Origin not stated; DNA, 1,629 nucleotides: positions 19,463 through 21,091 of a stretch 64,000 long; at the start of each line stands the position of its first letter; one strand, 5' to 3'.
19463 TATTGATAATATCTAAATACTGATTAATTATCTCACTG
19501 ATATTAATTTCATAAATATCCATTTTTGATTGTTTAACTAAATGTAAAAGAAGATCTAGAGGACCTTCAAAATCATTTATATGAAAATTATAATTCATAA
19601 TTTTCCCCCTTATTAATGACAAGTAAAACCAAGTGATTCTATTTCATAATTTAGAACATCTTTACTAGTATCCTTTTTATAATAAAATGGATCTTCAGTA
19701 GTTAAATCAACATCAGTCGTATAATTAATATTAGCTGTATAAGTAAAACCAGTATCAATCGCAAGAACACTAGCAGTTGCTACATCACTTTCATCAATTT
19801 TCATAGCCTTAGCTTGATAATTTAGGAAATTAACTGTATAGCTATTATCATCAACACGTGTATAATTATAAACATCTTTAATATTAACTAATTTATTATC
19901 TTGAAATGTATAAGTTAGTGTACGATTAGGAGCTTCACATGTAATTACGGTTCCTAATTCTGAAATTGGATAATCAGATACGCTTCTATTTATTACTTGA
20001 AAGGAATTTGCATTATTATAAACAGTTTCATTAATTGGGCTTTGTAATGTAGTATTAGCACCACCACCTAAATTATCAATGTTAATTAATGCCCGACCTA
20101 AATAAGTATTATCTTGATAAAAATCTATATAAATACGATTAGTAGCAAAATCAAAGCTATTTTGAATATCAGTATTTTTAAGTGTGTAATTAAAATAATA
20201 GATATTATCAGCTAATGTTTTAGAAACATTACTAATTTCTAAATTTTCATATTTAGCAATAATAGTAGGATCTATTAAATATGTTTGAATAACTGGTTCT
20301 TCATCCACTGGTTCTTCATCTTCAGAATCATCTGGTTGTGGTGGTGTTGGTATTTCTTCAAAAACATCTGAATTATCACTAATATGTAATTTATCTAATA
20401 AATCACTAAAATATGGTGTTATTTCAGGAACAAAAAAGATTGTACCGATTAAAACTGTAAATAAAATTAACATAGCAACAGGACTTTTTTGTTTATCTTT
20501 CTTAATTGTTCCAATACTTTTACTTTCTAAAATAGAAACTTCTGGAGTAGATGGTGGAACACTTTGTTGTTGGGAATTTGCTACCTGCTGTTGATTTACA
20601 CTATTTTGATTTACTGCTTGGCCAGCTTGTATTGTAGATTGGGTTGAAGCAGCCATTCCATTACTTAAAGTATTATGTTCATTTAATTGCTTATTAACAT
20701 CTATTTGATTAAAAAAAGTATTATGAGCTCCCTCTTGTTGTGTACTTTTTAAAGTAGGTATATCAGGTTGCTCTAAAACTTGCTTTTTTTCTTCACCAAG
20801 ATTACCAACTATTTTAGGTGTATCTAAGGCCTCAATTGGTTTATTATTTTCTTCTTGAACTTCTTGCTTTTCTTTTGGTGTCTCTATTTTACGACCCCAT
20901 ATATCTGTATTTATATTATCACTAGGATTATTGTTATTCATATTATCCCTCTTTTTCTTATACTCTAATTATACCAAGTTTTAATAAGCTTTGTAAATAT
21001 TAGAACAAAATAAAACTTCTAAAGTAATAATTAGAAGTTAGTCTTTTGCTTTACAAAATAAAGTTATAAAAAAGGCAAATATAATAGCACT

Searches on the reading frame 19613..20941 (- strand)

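Call 8: search_protein_families(library=pfam, proteins=[window:19613-20941:-])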
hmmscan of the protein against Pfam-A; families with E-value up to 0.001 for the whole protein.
window:19613-20941:- (442 aa): 0 families

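Call 9: search_protein_families(library=ncbifam, proteins=[window:19613-20941:-])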
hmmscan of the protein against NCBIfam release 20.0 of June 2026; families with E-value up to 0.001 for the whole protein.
window:19613-20941:- (442 aa): 0 families

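Call 50: search_protein_families(library=padloc, proteins=[window:19613-20941:-], max_evalue=0.01)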
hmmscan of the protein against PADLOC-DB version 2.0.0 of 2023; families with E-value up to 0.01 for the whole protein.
window:19613-20941:- (442 aa): 1 family
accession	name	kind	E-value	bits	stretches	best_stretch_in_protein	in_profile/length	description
PDLC01969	CARF_RelE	-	0.0013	16.2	1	334-431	31-123/296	-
